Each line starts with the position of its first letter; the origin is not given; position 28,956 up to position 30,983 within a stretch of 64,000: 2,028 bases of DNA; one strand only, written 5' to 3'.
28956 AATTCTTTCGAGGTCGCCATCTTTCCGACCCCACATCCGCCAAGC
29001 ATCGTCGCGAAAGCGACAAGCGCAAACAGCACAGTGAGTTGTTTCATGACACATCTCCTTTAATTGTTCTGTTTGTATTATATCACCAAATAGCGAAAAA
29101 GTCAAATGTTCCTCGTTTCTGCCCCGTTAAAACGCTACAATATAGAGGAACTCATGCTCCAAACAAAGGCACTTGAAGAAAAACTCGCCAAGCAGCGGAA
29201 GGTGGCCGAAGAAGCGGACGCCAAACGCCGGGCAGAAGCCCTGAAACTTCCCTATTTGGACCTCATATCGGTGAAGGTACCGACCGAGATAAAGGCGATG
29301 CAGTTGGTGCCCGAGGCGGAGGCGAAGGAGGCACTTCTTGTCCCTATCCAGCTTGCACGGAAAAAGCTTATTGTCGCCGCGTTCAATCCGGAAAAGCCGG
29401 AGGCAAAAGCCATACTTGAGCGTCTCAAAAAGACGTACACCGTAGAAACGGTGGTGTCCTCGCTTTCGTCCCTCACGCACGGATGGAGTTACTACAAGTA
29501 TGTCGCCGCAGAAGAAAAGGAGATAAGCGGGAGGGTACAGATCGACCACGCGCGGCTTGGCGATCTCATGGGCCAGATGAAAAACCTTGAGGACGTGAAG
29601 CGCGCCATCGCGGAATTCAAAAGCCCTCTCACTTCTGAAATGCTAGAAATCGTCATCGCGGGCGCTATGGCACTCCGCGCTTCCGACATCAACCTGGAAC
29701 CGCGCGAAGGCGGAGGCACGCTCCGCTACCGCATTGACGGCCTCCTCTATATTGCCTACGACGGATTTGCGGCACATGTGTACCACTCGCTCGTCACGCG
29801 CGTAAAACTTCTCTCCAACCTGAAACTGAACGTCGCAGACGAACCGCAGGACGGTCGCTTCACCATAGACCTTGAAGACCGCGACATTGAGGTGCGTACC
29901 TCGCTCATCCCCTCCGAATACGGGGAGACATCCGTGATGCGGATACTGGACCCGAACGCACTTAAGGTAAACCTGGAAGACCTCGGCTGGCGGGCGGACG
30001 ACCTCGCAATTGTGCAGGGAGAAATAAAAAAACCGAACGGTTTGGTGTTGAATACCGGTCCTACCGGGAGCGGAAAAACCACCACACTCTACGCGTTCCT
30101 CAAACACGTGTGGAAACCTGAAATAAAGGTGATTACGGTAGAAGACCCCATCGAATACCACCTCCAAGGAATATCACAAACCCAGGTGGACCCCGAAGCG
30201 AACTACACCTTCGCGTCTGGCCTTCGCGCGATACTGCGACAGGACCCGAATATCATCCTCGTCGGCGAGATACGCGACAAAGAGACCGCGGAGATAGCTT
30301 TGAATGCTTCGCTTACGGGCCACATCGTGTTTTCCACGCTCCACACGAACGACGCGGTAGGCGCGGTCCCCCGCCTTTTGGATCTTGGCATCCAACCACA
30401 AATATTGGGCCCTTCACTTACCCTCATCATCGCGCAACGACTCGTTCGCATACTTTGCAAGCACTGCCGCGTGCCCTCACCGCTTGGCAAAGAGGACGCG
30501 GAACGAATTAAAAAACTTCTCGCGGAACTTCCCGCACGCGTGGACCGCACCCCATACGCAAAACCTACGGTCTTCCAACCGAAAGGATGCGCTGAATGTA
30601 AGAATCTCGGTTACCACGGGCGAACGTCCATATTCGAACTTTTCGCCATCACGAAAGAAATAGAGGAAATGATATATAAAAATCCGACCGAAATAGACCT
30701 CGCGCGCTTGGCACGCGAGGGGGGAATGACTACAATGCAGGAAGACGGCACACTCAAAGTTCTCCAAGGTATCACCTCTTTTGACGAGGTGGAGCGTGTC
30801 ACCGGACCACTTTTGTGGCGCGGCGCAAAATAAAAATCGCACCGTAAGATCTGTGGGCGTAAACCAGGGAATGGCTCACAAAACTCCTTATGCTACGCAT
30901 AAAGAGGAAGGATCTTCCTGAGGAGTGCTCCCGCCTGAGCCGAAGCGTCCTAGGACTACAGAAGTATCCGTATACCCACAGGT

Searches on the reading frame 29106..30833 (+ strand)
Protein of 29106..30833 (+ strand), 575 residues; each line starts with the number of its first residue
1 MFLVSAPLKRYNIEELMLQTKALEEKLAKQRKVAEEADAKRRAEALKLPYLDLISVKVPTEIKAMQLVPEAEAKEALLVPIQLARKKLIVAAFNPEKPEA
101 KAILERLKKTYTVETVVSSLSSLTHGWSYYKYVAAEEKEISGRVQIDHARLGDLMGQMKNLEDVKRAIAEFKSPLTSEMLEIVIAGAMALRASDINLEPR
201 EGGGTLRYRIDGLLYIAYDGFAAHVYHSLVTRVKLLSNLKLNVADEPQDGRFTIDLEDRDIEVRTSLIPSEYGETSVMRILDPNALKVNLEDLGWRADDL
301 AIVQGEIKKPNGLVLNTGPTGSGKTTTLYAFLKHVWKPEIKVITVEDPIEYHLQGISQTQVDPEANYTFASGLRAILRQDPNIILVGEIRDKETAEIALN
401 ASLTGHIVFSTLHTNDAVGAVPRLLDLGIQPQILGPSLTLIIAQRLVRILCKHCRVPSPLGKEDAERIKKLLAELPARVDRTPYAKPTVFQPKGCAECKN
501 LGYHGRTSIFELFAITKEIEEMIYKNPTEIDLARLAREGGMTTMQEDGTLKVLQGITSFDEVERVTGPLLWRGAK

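Call 32: search_protein_families(library=pfam, proteins=[window:29106-30833:+], max_evalue=0.00001)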
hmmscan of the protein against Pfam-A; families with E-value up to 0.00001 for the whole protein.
window:29106-30833:+ (575 aa): 2 families
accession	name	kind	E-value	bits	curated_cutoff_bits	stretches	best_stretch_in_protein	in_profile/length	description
PF00437.27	T2SSE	-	6e-113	377.7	24.9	1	178-564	10-370/370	Type II/IV secretion system protein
PF05157.20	MshEN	-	4.7e-07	30.1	23.1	1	46-124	1-77/90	MshEN domain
